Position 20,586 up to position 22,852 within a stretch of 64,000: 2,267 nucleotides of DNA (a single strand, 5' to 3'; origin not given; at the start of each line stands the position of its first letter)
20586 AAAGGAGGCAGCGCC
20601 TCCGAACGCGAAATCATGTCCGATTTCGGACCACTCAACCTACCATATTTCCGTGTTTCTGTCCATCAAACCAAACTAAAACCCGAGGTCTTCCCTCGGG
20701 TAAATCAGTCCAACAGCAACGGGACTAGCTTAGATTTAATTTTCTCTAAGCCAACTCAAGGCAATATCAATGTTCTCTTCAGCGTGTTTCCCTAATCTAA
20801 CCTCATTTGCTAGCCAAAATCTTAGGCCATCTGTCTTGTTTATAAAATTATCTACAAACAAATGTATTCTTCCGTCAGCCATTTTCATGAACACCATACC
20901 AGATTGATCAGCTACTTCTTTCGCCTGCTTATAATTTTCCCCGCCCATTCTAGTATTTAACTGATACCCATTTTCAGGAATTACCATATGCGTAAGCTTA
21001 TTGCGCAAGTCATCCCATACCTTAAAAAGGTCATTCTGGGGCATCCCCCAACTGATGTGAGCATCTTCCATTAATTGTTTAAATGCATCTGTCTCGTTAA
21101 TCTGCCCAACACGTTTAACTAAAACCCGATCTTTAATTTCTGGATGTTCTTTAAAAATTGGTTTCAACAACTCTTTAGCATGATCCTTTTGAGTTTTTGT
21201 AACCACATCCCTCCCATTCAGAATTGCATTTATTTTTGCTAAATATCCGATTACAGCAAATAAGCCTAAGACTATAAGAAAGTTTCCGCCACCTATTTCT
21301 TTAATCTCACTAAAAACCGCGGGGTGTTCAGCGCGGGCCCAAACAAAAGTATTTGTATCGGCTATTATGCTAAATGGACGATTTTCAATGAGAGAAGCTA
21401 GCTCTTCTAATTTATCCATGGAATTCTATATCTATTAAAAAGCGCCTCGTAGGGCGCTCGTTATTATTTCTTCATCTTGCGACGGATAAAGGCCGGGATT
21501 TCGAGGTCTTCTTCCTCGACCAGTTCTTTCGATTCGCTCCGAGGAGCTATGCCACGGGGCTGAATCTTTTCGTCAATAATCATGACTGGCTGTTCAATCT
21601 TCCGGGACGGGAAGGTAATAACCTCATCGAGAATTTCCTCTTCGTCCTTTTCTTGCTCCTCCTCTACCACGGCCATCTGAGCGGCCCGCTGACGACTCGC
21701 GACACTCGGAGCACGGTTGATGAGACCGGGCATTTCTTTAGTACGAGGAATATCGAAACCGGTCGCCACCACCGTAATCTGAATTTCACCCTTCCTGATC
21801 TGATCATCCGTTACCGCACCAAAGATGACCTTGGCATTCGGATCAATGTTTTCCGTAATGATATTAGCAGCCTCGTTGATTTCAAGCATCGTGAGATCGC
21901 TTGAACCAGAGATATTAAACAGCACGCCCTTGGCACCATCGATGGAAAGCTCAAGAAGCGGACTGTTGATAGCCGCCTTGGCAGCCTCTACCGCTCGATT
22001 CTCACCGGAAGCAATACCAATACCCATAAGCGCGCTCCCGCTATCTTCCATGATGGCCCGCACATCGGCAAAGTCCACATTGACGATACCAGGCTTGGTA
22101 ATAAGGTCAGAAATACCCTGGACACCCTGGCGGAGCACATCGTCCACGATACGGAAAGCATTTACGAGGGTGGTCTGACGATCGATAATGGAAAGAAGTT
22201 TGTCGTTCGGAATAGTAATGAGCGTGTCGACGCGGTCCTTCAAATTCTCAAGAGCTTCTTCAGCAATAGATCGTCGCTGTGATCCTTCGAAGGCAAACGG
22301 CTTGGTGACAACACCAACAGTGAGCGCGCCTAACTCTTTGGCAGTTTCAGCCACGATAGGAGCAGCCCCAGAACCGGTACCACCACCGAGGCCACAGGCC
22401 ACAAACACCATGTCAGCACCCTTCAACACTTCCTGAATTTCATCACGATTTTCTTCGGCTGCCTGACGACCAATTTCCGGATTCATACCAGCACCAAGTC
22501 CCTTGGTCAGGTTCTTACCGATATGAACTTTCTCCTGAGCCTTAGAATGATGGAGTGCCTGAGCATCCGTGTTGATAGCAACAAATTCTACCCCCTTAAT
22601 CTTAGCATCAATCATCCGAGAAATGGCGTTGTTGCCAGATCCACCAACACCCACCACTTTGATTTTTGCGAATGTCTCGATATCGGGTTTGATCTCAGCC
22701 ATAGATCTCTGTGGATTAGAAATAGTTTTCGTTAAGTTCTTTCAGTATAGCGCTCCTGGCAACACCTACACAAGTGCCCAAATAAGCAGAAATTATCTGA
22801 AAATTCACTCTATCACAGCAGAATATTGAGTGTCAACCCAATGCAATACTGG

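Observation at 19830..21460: Compositionally foreign mosaic between the L,D-transpeptidase gene and ftsZ: a GC-rich CheY-like receiver plus a DUF, and an AT-rich orphan gene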

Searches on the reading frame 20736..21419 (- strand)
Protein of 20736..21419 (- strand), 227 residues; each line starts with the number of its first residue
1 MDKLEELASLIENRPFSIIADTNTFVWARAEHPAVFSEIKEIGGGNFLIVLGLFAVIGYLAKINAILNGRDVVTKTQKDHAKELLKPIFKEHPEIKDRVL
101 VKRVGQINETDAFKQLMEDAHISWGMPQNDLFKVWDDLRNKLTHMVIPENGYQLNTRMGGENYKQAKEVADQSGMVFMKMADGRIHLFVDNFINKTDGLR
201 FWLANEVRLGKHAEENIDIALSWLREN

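Call 4: search_protein_families(library=pfam, proteins=[window:20736-21419:-], max_evalue=0.1)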
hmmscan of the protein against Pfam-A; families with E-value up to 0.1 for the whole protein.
window:20736-21419:- (227 aa): 2 families
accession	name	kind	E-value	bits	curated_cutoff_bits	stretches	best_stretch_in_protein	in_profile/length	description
PF14490.11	HHH_RecD2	-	0.0028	18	27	1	123-175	14-65/92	ATP-dependent RecD2 DNA helicase HHH domain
PF07655.18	Secretin_N_2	-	0.078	13.9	23.4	0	132-154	63-85/91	Secretin N-terminal domain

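Call 7: find_encoding_contigs(protein=window:20736-21419:-, flank=10000, max_places=10)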
Protein window:20736-21419:- (227 aa): 16 contigs read that carry it; 6 places shown.
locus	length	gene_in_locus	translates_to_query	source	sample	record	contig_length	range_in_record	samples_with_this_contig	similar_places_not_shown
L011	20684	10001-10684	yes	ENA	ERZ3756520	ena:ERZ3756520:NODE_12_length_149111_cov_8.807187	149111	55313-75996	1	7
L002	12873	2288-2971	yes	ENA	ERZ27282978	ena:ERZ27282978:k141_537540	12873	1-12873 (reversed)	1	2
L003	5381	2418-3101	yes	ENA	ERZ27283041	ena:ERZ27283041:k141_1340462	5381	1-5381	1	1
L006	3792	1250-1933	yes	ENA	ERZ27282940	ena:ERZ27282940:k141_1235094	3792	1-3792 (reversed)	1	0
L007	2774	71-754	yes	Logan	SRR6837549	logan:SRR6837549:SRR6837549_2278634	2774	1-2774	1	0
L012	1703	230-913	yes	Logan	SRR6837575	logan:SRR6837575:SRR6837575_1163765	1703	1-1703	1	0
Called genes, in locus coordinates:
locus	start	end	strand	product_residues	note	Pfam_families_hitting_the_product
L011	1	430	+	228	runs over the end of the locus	PF01386:Ribosomal_L25p, PF14693:Ribosomal_TL5_C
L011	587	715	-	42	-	-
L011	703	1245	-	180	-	PF01195:Pept_tRNA_hydro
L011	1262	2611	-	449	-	PF03816:LytR_cpsA_psr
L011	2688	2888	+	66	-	-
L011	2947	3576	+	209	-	PF10502:Peptidase_S26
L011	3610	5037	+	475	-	PF13393:tRNA-synt_His, PF00587:tRNA-synt_2b, PF03129:HGTP_anticodon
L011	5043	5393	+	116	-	PF11969:DcpS_C, PF01230:HIT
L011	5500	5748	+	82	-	-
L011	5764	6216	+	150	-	PF09424:YqeY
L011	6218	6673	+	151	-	PF02130:YbeY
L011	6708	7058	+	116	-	PF01219:DAGK_prokar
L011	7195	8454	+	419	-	PF11104:PilM_2 (faint), PF14450:FtsA (weak), PF02491:SHS2_FTSA, PF06723:MreB_Mbl, PF14450:FtsA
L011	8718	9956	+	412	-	PF00091:Tubulin, PF12327:FtsZ_C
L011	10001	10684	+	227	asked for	-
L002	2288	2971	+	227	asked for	-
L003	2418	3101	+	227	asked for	-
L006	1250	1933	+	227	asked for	-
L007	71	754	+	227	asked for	-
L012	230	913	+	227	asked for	-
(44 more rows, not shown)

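Call 16: find_homologous_proteins(query=window:20736-21419:-, max_evalue=0.01)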
Query window:20736-21419:- (227 aa): 1 proteins with E <= 0.01 among 369 candidates.
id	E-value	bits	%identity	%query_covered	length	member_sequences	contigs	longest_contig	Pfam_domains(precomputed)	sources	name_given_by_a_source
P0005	4.6e-147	506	100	100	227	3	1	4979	-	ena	-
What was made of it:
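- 20736..21419 (-): p227, a 227-aa strict ORFan. It has a hydrophobic helix at residues about 46-67 and an RNKLTH (Rx4H) motif at residues 139-144. The only hit among 5.8 billion proteins is itself (call 16).
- It is a strict ORFan (call 16).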

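Call 27: search_protein_families(library=phrogs, proteins=[window:20736-21419:-], max_evalue=0.01)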
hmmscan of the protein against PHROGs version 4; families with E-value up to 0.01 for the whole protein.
window:20736-21419:- (227 aa): 0 families

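Call 28: search_protein_families(library=padloc, proteins=[window:20736-21419:-], max_evalue=0.01)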
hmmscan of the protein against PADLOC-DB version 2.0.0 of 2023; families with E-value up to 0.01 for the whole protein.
window:20736-21419:- (227 aa): 0 families

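Call 34: predict_structure(protein=window:20736-21419:-)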
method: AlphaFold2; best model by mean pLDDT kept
length: 227 residues; sequences in the alignment: 1
mean_pLDDT: 37.5   pTM: 0.26
mean pLDDT of the five models: 37.5, 36.0, 35.0, 33.0, 33.0
residues with pLDDT >= 90: 0; 70-90: 0; 50-70: 13; < 50: 214
segments of 3 or more residues with pLDDT < 50: 1-113, 119-126, 137-167, 169-227
pLDDT, mean of each block of 10 residues (from residue 1): 38 29 32 41 35 40 33 38 45 38 34 48 46 48 27 32 46 39 37 27 29 41 41
secondary structure, 60 per line:
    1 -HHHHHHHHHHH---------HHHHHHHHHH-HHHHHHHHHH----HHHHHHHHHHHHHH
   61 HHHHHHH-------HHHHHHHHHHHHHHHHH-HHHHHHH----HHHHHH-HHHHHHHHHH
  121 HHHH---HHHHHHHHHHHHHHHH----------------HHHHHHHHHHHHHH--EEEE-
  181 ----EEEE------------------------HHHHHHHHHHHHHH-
elements in order: H2-12 H22-31 H33-42 H47-67 H75-91 H93-99 H104-109 H111-124 H128-143 H160-173 E176-179 E185-188 H213-226
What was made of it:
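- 20736..21419 (-): The AF2 single-sequence model is unusable (pLDDT 37.5, call 34).
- On HEPN superfamily (for p227): The structure model is unusable (call 34).
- Closest known: HEPN_AbiV. Different: The fold is unknown (call 34).
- Tried and rejected: The single-sequence AF2 model had pLDDT 37.5 and was not used for fold search (call 34).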

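Call 58: search_protein_families(library=ncbifam, proteins=[window:20736-21419:-], max_evalue=0.01)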
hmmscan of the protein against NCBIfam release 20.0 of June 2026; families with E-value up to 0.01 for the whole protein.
window:20736-21419:- (227 aa): 0 families

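Call 63: search_dna_similar(query=window:20736-21419:-, collection=phages, mode=protein, max_evalue=1, max_rows=8)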
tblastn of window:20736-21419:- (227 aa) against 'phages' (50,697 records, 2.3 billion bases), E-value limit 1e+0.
Records with a match: 4; places in all: 4; records where one place covers at least 80% of the query: 0.
Best place of each record, by identity: <60% 4.
By first word of the organism name: Bacteriophage 4.
By host as written in the record: - 4.
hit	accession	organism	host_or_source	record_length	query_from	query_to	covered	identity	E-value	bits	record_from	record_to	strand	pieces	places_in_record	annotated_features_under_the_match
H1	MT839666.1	Bacteriophage sp.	human fecal samples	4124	84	150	30%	33.8%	2e-1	38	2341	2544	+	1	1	record has no annotation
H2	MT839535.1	Bacteriophage sp.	human fecal samples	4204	84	150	30%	33.8%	3e-1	38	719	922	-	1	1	record has no annotation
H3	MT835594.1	Bacteriophage sp.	human fecal samples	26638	84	150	30%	33.8%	4e-1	38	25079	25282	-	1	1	record has no annotation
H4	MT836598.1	Bacteriophage sp.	human fecal samples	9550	84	150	30%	32.4%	8e-1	37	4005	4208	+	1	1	record has no annotation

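Call 64: search_dna_similar(query=window:20736-21419:-, collection=plasmids, mode=protein, max_evalue=1, max_rows=8)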
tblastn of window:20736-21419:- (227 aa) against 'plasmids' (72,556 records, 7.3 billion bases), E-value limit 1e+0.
No match.

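Call 65: find_related_loci(query=window:20736-21419:-, collection=viral_contigs, flank=5000)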
Query window:20736-21419:- (227 aa) in viral_contigs; peptide patterns used: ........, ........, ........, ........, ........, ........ (x = any residue, [..] = any of these).
18 stretches matched a pattern, but none encodes a relative of the query by tblastn (E <= 1e-3).

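Call 72: search_protein_families(library=pfam, proteins=[window:20736-21419:-], max_evalue=10)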
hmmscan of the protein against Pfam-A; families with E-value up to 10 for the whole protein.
window:20736-21419:- (227 aa): 2 families
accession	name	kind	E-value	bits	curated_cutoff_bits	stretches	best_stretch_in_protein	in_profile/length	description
PF14490.11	HHH_RecD2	-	0.0028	18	27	1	123-175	14-65/92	ATP-dependent RecD2 DNA helicase HHH domain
PF07655.18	Secretin_N_2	-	0.078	13.9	23.4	1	132-154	63-85/91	Secretin N-terminal domain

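Call 84: search_solved_structures(query=window:20736-21419:-, max_evalue=10)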
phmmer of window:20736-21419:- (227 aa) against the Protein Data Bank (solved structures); distinct sequences matched with E-value up to 10: 0.
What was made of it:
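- Tried and rejected: Homology searches found nothing: the 5.8-billion-protein index (call 16), phage and plasmid tblastn (calls 63, 64), viral contigs (call 65), PDB sequences (call 84), and Pfam, PHROGs, PADLOC and NCBIfam (calls 4, 27, 28, 58, 72).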

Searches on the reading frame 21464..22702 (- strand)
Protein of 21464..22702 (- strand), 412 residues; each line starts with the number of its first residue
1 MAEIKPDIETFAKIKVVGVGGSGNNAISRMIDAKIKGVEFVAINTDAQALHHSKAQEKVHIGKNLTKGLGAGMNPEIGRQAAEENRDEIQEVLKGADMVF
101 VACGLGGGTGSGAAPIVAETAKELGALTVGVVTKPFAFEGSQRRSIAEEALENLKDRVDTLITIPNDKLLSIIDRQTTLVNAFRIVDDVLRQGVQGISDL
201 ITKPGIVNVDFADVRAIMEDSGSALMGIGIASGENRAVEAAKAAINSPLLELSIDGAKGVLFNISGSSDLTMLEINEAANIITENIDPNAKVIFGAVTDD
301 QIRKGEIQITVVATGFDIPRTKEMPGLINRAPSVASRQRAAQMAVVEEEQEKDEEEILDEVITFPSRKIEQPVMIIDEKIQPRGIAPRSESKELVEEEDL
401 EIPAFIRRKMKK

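Call 8: find_related_loci(query=window:21464-22702:-, collection=genome_contigs, flank=10000)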
Query window:21464-22702:- (412 aa) in genome_contigs; peptide patterns used: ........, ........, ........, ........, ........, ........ (x = any residue, [..] = any of these).
598 stretches matched a pattern (row limit reached: there are more); 340 encode a relative of the query (tblastn E <= 1e-3); the best 80 are kept; 80 distinct loci.
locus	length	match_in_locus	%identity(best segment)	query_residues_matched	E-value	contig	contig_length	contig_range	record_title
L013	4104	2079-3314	98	1-412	0e+0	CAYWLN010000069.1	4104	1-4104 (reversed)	MAG TPA_asm: uncultured Bdellovibrionales bacterium isolate SRP219642_co7_73 genome assembly, contig: NODE_35016_length_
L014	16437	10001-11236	98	1-412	0e+0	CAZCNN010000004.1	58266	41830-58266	MAG TPA_asm: uncultured Bdellovibrionales bacterium isolate SRP286056_co2_548 genome assembly, contig: NODE_551_length_5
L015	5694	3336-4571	97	1-412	0e+0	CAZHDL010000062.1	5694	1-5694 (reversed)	MAG TPA_asm: uncultured Bdellovibrionales bacterium isolate SRP219642_co10_72 genome assembly, contig: NODE_15590_length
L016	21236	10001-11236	96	1-412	0e+0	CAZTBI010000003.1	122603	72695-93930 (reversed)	MAG TPA_asm: uncultured Bdellovibrionales bacterium isolate SRP342105_co1_260 genome assembly, contig: NODE_167_length_1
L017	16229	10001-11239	97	1-412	0e+0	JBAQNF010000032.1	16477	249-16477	MAG: Candidatus Moraniibacteriota bacterium isolate MFD12002_ilm_asm_bin7 k127_106516, whole genome shotgun sequence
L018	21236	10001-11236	96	1-412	0e+0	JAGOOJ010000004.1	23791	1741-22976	MAG: Candidatus Moraniibacteriota bacterium isolate Gw_Eff_bin_190 Gw_Eff_4210_length_23791_cov_12.926259, whole genome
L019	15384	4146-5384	94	1-412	0e+0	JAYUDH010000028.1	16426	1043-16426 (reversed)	MAG: Candidatus Moraniibacteriota bacterium isolate GFS_7157 GFS_7157_27, whole genome shotgun sequence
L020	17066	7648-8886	94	1-412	0e+0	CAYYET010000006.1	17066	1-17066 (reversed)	MAG TPA_asm: uncultured Bdellovibrionales bacterium isolate SRP135725_co1_601 genome assembly, contig: NODE_4361_length_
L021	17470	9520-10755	94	1-412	0e+0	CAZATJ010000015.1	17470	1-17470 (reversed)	MAG TPA_asm: uncultured Bdellovibrionales bacterium isolate ERP113451_co3_238 genome assembly, contig: NODE_2415_length_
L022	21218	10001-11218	95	1-406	0e+0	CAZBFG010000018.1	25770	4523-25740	MAG TPA_asm: uncultured Bdellovibrionales bacterium isolate ERP113451_co1_34 genome assembly, contig: NODE_2155_length_2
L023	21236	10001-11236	92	1-412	0e+0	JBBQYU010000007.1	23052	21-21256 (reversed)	MAG: Candidatus Moraniibacteriota bacterium isolate Co_metawrap_2179 Cmw_2179_k141_8467795_length_23052_cov_8.0000, whol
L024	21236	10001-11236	92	1-412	0e+0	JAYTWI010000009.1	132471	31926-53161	MAG: Candidatus Moraniibacteriota bacterium isolate GFS_5782 GFS_5782_8, whole genome shotgun sequence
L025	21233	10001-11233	90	1-412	0e+0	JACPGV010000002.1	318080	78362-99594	MAG: Candidatus Moraniibacteriota bacterium isolate NC_groundwater_397_Ag_B-0.1um_43_25 GD18-4_B1_scaffold_115744, whole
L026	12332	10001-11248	93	1-412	0e+0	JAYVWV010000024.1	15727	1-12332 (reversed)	MAG: Candidatus Moraniibacteriota bacterium isolate GL82_UP_metabat_7 GL82_UP_metabat_7_23, whole genome shotgun sequenc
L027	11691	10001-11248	88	1-412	0e+0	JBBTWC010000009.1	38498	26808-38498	MAG: Patescibacteria group bacterium isolate H43-bin047_1 H43_bin047_1_000000000009, whole genome shotgun sequence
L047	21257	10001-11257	82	1-412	0e+0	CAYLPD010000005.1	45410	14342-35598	MAG TPA_asm: uncultured Bdellovibrionales bacterium isolate SRP170004_co1_27 genome assembly, contig: NODE_994_length_45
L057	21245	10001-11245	84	1-412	0e+0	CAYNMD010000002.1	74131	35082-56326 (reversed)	MAG TPA_asm: uncultured Bdellovibrionales bacterium isolate SRP135725_co1_638 genome assembly, contig: NODE_222_length_7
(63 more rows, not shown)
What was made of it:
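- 21464..22702 (-): ftsZ, the conserved upstream anchor of the variable gap. It is 74-98% identical across 80 Moraniibacteriota/Patescibacteria loci (call 8).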

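Call 58: search_protein_families(library=ncbifam, proteins=[L057:11381-11836:+], max_evalue=0.01)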
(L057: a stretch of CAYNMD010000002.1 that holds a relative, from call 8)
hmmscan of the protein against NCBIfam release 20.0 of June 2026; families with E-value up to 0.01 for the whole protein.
L057:11381-11836:+ (151 aa): 99 families (the best 25 are shown)
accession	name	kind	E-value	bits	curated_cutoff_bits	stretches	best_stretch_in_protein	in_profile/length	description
NF007901.0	PRK10610.1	equivalog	9.4e-48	161.6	189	1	14-136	4-125/129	chemotaxis response regulator CheY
NF041866.1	EpsW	equivalog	3.9e-22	78.2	200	1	16-139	6-129/131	exopolysaccharide biosynthesis response regulator EpsW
TIGR02154.1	PhoB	equivalog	2.7e-19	69.4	296.2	1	16-137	3-122/226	phosphate regulon transcriptional regulator PhoB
NF007546.0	PRK10161.1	equivalog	1.2e-18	67.5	471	1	17-135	4-120/229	phosphate response regulator transcription factor PhoB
NF041733.1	resp_reg_CseB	equivalog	1.7e-18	66.8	350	1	17-135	2-115/228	two-component system response regulator CseB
NF045944.1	ResRegRpaBCyano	equivalog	1e-17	64.3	330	1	19-136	1-113/229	response regulator transcription factor RpaB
TIGR02956.1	TMAO_torS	equivalog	1.4e-17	63.1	676.5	1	13-138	699-823/967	TMAO reductase system sensor histidine kinase/response regulator TorS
NF011874.0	PRK15347.1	equivalog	2.4e-17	62.3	852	1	6-131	681-806/921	two component system sensor kinase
NF007135.0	PRK09581.1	equivalog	2.9e-17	62.6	474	1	17-133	4-118/457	PleD family two-component system response regulator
NF041734.1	resp_reg_RppA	equivalog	7.7e-17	61.4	250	1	16-134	1-117/229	two-component system response regulator RppA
NF053854.1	RespRegPhoBBctds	equivalog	1.8e-16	60.2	270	1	18-136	1-116/225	two-component system response regulator PhoB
NF008469.0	PRK11361.1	equivalog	3e-16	59.2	714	1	14-133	3-118/461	acetoacetate metabolism transcriptional regulator AtoC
NF040689.1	MtrAB_MtrA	equivalog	6.1e-16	58.4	300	1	18-133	1-111/219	MtrAB system response regulator MtrA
NF041367.1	CheY_Halo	equivalog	6.9e-16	58.6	200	1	18-134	1-113/114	chemotaxis protein CheY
NF007969.0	PRK10693.1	equivalog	7.6e-16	58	329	1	17-133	9-122/337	two-component system response regulator RssB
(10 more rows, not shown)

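Call 72: search_protein_families(library=pfam, proteins=[L047:11330-12139:+], max_evalue=10)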
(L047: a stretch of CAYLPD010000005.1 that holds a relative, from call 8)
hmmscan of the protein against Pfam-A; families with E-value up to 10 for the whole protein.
L047:11330-12139:+ (269 aa): 2 families
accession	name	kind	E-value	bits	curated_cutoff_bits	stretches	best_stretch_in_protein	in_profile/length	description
PF22020.1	RlmL_1st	-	0.0085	16.5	27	1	37-62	11-35/55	RlmL ferredoxin-like domain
PF00746.26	Gram_pos_anchor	-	0.022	15.2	20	1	3-28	15-40/43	LPXTG cell wall anchor motif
